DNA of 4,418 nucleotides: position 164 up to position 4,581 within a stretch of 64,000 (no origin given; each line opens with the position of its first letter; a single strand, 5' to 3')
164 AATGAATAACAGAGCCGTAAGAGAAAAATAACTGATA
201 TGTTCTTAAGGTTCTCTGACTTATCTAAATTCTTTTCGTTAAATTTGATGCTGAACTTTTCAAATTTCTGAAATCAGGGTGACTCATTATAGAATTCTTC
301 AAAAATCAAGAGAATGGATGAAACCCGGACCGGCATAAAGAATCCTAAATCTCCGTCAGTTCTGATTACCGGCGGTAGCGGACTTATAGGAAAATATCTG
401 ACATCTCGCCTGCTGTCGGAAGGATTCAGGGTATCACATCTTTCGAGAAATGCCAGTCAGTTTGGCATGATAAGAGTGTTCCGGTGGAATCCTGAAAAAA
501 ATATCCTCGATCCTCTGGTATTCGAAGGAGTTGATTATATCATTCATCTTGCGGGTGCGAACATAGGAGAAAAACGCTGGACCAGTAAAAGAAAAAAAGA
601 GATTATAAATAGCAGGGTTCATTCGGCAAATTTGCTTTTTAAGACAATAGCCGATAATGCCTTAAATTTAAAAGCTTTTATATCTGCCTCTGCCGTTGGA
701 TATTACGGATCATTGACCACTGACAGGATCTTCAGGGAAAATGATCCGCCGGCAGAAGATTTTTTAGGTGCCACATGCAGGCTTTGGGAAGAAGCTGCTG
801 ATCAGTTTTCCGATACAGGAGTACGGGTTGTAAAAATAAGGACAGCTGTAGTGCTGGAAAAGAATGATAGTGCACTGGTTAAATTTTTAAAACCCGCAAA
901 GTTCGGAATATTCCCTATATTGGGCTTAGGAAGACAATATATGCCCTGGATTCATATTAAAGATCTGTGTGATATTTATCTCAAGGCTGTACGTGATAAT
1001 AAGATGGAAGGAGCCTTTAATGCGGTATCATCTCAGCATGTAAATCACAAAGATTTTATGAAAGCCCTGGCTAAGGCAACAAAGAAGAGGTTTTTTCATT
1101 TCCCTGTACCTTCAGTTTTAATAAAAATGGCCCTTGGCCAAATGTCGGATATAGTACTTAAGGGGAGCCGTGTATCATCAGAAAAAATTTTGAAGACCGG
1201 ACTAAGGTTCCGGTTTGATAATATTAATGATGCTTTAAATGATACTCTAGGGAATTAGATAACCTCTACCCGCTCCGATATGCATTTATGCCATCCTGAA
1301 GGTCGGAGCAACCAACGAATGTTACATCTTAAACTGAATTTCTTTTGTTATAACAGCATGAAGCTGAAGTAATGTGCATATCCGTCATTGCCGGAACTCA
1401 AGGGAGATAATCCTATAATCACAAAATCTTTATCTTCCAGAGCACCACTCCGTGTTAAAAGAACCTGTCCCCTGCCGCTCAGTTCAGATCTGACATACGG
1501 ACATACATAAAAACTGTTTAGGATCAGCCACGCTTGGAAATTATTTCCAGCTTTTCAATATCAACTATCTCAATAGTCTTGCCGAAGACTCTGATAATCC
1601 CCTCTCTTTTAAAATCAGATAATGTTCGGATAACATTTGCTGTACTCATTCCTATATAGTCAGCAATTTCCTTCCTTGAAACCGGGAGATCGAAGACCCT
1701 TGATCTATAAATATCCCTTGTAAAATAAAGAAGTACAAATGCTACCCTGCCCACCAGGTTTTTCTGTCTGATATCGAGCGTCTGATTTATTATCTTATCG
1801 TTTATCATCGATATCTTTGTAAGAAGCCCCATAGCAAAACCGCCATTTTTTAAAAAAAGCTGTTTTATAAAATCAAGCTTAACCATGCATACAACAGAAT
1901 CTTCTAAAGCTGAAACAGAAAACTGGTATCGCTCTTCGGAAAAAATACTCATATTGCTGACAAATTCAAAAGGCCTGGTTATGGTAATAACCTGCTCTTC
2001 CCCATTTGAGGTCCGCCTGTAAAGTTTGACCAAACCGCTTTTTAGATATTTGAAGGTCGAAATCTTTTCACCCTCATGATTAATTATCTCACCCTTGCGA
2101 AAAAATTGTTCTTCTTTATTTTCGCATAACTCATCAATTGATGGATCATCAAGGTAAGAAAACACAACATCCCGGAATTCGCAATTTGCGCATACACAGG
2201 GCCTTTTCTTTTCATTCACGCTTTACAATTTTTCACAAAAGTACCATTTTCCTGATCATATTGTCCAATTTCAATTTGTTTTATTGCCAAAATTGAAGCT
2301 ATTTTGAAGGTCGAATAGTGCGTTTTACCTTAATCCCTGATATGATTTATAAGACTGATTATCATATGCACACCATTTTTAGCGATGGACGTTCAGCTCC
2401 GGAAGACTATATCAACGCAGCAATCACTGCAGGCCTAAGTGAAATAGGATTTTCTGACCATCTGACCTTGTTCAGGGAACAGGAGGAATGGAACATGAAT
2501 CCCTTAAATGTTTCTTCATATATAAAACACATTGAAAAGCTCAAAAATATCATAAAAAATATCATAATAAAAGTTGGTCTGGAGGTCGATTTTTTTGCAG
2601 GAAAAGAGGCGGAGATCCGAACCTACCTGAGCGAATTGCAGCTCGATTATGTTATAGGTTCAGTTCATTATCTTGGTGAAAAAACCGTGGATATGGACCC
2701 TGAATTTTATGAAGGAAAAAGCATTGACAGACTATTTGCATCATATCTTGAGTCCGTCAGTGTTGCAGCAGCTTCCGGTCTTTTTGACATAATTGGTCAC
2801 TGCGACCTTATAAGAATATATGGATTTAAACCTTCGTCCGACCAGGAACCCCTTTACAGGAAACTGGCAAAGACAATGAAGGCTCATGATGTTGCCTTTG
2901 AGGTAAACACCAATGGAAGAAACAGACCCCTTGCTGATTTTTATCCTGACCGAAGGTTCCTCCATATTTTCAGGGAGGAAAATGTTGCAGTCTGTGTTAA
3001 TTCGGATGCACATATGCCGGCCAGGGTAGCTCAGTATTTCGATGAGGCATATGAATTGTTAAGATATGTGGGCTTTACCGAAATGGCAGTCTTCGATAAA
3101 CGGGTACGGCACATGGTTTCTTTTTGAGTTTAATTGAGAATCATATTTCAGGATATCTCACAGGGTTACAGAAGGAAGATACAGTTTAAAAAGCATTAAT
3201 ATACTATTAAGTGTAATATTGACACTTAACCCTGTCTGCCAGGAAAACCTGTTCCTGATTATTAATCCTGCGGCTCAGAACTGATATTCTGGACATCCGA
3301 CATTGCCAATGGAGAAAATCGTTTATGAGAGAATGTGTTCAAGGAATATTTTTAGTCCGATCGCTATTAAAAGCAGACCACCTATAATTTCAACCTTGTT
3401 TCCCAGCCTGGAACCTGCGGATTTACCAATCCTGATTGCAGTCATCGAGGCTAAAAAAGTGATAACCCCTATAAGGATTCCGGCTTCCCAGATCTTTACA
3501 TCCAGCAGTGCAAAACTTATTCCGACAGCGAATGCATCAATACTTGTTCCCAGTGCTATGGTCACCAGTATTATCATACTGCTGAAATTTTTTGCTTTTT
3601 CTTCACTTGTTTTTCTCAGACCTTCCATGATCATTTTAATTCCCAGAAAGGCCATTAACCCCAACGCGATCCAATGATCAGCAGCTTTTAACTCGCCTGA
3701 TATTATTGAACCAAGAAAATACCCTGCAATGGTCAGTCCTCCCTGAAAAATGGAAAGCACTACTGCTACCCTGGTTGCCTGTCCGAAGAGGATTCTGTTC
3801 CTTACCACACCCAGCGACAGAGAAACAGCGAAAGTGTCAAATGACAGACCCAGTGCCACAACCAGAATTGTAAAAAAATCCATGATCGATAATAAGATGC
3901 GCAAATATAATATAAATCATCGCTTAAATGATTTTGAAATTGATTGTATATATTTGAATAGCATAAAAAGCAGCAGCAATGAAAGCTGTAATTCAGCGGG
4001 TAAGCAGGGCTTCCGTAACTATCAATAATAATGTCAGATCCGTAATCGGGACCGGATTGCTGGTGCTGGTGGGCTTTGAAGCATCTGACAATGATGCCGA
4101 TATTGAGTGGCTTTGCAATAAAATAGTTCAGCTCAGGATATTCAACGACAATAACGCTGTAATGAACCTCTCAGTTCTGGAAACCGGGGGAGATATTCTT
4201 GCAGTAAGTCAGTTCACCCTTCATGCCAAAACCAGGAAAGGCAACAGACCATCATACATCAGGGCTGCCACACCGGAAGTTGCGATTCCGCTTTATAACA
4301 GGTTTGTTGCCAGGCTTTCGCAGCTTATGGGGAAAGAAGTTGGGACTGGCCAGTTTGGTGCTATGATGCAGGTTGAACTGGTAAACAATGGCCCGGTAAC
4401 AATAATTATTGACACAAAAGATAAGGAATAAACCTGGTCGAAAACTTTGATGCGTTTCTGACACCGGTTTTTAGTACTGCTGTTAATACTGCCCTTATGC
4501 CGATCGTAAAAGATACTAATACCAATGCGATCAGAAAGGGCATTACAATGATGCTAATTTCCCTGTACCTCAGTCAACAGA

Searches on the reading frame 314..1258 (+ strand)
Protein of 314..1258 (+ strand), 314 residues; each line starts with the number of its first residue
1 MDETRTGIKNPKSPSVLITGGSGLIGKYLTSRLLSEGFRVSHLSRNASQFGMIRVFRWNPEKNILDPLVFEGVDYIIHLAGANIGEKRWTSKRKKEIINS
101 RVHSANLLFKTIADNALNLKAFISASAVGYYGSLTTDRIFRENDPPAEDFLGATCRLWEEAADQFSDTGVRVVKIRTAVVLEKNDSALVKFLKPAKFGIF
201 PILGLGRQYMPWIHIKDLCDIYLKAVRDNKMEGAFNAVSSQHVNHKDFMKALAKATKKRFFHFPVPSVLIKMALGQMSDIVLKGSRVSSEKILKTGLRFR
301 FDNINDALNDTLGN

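Call 33: search_protein_families(library=ncbifam, max_evalue=1e-8, proteins=[window:314-1258:+])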
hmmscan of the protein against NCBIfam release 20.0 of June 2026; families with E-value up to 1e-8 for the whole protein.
window:314-1258:+ (314 aa): 2 families
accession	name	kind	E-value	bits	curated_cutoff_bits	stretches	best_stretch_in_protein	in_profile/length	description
TIGR01777.1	yfcH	hypoth_equivalog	2.4e-84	283.3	207.35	1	16-308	1-292/292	TIGR01777 family oxidoreductase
NF050030.1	thlkprotThyD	equivalog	4.4e-61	206.7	400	1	16-311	3-304/305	thylakoid membrane protein ThyD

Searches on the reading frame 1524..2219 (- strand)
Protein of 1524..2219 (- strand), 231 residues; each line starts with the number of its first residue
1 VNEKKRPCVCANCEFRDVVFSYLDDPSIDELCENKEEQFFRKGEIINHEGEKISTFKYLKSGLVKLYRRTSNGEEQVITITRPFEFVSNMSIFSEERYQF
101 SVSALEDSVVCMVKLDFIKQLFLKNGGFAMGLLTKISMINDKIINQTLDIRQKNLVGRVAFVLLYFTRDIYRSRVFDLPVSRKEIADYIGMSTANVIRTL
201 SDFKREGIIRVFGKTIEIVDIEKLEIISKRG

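Call 33: search_protein_families(library=ncbifam, max_evalue=1e-8, proteins=[window:1524-2219:-])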
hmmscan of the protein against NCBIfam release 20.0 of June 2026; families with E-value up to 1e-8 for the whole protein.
window:1524-2219:- (231 aa): 6 families
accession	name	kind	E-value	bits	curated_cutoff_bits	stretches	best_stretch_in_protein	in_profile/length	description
NF008365.0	PRK11161.1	subfamily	1.1e-18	67.5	228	1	9-227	19-242/250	fumarate/nitrate reduction transcriptional regulator Fnr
NF045989.1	TransRegFnrLRhodb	equivalog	4.9e-17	62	300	1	9-225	9-232/245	transcriptional regulator FnrL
NF006901.0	PRK09392.1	equivalog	2.8e-16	59.6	211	1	19-227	14-220/236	transcriptional activator FtrB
NF007707.0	PRK10402.1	subfamily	1.4e-14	54.3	180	1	37-228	33-218/226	transcriptional regulator YeiL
NF050806.1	TransRegFixKCaul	equivalog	1.9e-14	53.4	300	1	38-221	26-207/215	transcriptional regulator FixK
NF008732.0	PRK11753.1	equivalog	1.4e-12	47.6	266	1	25-219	13-211/214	cAMP-activated global transcriptional regulator CRP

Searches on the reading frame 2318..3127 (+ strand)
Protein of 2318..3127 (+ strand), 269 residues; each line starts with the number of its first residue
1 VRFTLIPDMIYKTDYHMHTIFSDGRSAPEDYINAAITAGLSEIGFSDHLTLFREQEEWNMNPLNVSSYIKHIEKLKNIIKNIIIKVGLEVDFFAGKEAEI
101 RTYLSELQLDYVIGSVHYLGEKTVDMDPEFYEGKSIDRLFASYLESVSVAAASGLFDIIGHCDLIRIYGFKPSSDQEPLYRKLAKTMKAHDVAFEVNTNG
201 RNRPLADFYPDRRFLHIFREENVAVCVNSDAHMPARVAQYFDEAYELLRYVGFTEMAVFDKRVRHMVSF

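Call 33: search_protein_families(library=ncbifam, max_evalue=1e-8, proteins=[window:2318-3127:+])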
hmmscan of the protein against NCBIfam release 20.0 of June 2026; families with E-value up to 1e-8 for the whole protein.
window:2318-3127:+ (269 aa): 10 families
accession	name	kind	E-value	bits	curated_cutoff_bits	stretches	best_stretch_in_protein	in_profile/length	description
NF005596.0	PRK07328.1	subfamily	2.2e-70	237.2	202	1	13-268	4-267/269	histidinol-phosphatase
NF005235.0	PRK06740.1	equivalog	9e-43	147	442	1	64-267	120-329/335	histidinol phosphate phosphatase domain-containing protein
TIGR01856.1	hisJ_fam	subfamily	2.5e-41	142.1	90.2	1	14-244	2-250/252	histidinol-phosphatase HisJ family protein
NF005996.1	PRK08123.1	equivalog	1.6e-27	96.5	133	1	14-243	2-260/262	histidinol-phosphatase HisJ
NF005597.0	PRK07329.1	equivalog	4.2e-18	65.8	303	1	13-267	4-256/257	hypothetical protein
NF004086.0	PRK05588.1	equivalog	1.5e-16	61.2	321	1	14-255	3-243/255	histidinol phosphate phosphatase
NF006251.0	PRK08392.1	equivalog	7e-15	55.1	212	1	13-239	2-192/216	hypothetical protein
NF006702.0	PRK09248.1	domain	3e-12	46.6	264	1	9-269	1-231/246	PHP domain-containing protein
NF006375.0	PRK08609.1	equivalog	4.2e-11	42.1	426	1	12-234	336-531/571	DNA polymerase/3'-5' exonuclease PolX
NF005928.0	PRK07945.1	equivalog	8.6e-11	41.8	250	1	11-237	98-301/337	PHP domain-containing protein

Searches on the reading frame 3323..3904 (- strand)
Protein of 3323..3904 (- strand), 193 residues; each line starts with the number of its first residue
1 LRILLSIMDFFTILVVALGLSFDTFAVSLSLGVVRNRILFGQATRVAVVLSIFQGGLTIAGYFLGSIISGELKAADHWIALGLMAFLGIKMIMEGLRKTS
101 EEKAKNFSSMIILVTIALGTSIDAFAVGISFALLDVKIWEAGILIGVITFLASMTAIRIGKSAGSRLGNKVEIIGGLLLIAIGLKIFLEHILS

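Call 33: search_protein_families(library=ncbifam, max_evalue=1e-8, proteins=[window:3323-3904:-])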
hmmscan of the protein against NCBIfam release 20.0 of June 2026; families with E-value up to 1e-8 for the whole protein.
window:3323-3904:- (193 aa): 2 families
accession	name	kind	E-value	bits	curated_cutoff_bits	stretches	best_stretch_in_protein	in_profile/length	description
NF008546.0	PRK11469.1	equivalog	1e-29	103.6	214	1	8-191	1-186/188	manganese efflux pump MntP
TIGR02840.1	spore_YtaF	equivalog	7.1e-13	48.5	149.6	0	112-189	2-81/206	sporulation membrane protein YtaF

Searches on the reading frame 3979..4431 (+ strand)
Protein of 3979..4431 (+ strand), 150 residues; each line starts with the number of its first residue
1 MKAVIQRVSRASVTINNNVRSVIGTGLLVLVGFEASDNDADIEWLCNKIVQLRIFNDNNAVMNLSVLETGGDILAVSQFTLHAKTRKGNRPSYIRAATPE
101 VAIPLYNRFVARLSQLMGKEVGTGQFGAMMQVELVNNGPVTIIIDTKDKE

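Call 33: search_protein_families(library=ncbifam, max_evalue=1e-8, proteins=[window:3979-4431:+])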
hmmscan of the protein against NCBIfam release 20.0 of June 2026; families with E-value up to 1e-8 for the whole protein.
window:3979-4431:+ (150 aa): 1 family
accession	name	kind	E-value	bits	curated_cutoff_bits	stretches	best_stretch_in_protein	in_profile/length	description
TIGR00256.1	TIGR00256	equivalog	1.9e-55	187.4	101.5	1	1-146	1-145/146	D-aminoacyl-tRNA deacylase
